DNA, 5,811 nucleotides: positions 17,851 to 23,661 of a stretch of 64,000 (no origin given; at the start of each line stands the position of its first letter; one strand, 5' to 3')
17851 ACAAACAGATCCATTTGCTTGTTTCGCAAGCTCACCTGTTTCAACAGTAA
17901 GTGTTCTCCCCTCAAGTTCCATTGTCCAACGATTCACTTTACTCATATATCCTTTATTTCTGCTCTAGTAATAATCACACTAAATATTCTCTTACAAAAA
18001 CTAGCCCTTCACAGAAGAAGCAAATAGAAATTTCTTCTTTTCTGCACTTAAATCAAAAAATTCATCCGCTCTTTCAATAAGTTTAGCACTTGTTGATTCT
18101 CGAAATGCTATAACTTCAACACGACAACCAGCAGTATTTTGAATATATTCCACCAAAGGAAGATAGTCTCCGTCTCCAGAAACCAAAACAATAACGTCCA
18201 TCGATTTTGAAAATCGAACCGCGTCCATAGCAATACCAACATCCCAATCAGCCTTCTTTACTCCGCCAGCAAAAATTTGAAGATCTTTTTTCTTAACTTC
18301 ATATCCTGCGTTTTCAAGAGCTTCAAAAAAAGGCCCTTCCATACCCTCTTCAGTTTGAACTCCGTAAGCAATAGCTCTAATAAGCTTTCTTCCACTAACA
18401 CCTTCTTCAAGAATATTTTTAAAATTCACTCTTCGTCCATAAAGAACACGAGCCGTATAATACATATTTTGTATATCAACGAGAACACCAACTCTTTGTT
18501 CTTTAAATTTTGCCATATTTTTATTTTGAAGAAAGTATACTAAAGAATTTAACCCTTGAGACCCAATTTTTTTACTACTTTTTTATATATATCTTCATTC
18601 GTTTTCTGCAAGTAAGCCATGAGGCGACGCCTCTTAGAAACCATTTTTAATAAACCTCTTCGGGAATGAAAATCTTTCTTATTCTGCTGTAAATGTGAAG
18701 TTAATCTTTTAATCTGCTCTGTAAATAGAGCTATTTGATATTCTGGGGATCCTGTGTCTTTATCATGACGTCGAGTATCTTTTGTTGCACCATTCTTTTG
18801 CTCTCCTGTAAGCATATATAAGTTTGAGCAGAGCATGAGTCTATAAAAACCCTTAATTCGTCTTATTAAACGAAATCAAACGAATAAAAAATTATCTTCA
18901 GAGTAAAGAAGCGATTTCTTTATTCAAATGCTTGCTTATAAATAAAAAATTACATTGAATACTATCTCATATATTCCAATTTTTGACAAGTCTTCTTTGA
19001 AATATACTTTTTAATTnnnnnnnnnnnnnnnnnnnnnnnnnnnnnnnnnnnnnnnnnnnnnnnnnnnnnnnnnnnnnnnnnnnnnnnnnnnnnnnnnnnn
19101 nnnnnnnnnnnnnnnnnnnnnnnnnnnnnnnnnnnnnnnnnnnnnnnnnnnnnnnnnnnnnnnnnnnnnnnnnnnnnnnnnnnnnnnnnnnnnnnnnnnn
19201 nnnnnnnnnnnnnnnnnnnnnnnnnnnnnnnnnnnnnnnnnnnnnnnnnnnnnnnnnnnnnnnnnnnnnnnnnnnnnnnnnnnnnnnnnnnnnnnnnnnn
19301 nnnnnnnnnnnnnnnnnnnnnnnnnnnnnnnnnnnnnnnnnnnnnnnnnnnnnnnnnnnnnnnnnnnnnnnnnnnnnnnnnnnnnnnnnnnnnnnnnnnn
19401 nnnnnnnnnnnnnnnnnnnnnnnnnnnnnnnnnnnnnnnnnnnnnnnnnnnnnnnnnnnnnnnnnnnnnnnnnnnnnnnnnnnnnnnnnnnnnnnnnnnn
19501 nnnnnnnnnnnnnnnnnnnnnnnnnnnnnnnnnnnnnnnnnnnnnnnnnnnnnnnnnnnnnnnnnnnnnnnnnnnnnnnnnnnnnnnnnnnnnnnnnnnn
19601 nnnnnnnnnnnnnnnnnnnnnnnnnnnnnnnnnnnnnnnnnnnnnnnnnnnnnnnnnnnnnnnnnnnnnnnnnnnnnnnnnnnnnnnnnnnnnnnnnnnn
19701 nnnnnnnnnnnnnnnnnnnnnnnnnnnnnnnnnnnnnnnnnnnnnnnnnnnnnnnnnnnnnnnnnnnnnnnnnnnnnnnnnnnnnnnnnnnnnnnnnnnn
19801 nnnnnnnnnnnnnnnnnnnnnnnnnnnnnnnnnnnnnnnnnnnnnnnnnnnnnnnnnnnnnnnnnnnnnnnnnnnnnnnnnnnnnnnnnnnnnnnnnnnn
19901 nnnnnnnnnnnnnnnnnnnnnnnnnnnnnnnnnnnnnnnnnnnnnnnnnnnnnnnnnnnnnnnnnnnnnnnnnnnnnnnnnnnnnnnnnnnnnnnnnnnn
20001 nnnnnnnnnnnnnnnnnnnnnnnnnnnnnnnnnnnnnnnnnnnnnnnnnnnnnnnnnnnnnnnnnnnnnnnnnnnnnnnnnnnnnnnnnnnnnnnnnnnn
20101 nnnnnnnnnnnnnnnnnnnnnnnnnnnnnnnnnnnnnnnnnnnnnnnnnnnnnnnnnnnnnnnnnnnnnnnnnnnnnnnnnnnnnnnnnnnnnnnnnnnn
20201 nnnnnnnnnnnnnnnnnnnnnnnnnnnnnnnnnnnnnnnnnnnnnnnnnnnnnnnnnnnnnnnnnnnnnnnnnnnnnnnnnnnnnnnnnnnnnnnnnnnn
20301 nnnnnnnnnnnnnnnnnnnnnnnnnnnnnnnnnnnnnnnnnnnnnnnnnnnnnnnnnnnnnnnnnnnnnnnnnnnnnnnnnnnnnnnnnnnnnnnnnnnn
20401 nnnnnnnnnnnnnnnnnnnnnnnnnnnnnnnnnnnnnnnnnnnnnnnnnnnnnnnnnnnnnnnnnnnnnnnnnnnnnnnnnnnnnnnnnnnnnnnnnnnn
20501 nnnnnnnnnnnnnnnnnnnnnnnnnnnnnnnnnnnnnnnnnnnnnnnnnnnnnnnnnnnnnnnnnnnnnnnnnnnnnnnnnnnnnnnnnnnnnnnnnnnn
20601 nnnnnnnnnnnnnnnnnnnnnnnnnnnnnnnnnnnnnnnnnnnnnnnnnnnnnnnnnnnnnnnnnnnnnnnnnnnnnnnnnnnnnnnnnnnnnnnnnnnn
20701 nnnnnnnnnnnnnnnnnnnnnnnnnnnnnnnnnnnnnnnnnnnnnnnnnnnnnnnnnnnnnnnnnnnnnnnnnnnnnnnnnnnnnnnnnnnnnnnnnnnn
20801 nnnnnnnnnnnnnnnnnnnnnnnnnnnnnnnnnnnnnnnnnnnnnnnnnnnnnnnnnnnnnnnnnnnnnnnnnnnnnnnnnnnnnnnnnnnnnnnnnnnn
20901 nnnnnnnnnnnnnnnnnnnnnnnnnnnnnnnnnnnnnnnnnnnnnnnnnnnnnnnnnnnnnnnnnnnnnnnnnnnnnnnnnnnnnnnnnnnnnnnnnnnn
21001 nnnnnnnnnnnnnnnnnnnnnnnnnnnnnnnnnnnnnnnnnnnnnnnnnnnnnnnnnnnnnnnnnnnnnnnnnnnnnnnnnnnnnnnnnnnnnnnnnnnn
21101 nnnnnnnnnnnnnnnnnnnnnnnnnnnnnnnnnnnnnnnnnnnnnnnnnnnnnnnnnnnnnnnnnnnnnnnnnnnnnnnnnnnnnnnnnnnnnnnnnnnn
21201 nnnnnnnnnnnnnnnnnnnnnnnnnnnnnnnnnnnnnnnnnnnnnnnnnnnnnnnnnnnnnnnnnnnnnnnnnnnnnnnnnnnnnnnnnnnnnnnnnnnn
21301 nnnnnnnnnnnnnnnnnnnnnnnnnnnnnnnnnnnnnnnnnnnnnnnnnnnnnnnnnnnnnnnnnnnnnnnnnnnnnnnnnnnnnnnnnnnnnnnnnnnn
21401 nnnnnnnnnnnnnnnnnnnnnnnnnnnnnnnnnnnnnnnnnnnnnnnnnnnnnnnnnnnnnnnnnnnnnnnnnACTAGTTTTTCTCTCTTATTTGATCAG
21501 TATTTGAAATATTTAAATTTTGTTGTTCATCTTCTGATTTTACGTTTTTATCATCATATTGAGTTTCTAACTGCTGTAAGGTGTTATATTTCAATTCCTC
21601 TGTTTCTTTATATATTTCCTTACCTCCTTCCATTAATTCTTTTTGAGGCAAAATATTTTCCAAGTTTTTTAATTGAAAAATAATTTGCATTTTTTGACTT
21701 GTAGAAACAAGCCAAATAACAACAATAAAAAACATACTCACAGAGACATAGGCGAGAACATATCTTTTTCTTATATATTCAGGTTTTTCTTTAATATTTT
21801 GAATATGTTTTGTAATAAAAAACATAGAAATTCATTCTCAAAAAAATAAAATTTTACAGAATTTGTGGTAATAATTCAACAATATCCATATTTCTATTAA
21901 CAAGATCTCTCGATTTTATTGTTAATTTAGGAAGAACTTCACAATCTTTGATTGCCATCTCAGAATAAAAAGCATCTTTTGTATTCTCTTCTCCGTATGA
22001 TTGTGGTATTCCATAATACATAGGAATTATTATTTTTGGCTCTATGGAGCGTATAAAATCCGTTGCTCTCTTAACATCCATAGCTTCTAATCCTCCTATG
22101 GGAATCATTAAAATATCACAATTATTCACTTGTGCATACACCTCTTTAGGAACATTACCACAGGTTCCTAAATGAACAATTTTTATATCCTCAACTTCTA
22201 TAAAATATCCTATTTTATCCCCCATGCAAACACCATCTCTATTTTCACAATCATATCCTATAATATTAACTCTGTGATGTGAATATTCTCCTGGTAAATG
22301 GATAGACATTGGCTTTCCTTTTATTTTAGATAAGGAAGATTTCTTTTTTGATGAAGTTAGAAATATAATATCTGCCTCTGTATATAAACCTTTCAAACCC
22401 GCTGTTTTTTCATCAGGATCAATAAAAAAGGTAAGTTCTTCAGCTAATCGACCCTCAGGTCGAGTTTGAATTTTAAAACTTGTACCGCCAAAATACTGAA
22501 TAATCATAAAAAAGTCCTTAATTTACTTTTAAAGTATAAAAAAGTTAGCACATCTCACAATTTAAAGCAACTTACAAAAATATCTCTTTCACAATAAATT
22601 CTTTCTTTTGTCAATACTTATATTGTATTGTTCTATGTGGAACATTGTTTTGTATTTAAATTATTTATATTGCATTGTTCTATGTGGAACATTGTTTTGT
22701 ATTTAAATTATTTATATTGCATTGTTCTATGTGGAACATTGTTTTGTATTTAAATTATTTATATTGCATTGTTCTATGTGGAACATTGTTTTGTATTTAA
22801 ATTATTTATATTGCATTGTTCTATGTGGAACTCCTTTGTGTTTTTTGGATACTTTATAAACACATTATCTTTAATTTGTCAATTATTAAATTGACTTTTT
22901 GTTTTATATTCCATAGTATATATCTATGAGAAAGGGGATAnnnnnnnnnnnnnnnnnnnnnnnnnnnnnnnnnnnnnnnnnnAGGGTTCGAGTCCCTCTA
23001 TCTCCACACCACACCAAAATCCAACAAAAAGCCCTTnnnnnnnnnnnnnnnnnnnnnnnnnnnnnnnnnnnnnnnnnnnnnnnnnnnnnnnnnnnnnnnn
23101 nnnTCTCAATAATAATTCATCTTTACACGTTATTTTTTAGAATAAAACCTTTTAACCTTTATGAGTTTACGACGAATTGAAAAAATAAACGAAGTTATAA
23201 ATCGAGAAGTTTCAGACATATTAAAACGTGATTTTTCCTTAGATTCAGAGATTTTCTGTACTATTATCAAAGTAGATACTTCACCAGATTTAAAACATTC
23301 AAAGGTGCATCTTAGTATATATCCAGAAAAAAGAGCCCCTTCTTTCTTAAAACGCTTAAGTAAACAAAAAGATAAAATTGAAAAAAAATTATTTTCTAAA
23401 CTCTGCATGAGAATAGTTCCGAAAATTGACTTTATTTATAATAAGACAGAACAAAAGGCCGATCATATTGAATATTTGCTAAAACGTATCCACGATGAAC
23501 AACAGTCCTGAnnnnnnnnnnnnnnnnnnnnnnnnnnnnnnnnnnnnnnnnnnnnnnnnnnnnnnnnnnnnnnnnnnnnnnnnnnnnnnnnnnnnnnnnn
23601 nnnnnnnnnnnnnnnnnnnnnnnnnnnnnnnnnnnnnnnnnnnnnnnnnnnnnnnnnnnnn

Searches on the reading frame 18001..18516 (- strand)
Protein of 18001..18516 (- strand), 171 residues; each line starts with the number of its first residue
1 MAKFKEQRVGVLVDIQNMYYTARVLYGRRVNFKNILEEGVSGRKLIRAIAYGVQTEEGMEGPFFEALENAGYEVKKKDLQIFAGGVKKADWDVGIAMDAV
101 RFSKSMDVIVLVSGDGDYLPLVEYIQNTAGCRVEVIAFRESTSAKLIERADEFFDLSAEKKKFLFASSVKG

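Call 11: search_protein_families(library=pfam, proteins=[window:18001-18516:-])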
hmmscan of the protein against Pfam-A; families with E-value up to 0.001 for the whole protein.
window:18001-18516:- (171 aa): 1 family
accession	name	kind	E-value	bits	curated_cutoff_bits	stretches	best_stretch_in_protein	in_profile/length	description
PF01936.24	NYN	-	2e-34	119.6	24.2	1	8-156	1-144/145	NYN domain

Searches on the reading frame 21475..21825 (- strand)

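Call 11: search_protein_families(library=pfam, proteins=[window:21475-21825:-])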
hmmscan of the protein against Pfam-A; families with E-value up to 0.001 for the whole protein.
window:21475-21825:- (116 aa): 0 families

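Call 69: search_protein_families(library=pfam, proteins=[window:21475-21825:-], max_evalue=5)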
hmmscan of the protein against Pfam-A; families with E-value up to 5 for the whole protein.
window:21475-21825:- (116 aa): 2 families
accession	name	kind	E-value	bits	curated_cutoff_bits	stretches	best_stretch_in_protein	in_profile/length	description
PF17857.7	AAA_lid_1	-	0.0056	17.4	21.3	1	36-102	13-77/100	AAA+ lid domain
PF04148.18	Erv26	-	0.027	14.8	22.2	1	6-69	113-175/202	Transmembrane adaptor Erv26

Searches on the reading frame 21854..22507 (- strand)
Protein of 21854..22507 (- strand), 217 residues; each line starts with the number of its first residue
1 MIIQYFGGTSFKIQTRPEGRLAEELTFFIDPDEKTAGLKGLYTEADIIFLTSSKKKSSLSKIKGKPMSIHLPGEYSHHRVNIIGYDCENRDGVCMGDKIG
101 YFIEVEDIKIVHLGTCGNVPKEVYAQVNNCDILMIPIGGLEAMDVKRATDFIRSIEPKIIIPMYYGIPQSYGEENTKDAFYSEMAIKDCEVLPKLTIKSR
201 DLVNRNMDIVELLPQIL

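Call 11: search_protein_families(library=pfam, proteins=[window:21854-22507:-])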
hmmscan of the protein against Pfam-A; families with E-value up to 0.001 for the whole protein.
window:21854-22507:- (217 aa): 2 families
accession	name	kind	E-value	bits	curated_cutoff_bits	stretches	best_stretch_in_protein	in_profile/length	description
PF13483.12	Lactamase_B_3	-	3e-21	76.5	24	1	3-163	2-159/160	Beta-lactamase superfamily domain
PF12706.13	Lactamase_B_2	-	6.9e-06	26.2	27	1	91-163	118-198/200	Beta-lactamase superfamily domain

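Call 13: find_encoding_contigs(protein=window:21854-22507:-, flank=4000, max_places=10)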
Protein window:21854-22507:- (217 aa): no gene with exactly this product is on record in the collection.

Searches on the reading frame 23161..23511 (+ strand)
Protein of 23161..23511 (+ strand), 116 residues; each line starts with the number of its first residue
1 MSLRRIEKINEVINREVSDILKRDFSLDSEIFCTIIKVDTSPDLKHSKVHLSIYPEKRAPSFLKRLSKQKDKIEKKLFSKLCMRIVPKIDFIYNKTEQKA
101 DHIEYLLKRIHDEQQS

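Call 11: search_protein_families(library=pfam, proteins=[window:23161-23511:+])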
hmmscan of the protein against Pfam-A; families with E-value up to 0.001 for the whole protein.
window:23161-23511:+ (116 aa): 1 family
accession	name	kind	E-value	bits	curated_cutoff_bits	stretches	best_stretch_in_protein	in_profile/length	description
PF02033.23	RBFA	-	2.3e-20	73.3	34.7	1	5-107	1-105/105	Ribosome-binding factor A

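Call 14: find_encoding_contigs(protein=window:23161-23511:+, flank=4000, max_places=10)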
Protein window:23161-23511:+ (116 aa): no gene with exactly this product is on record in the collection.
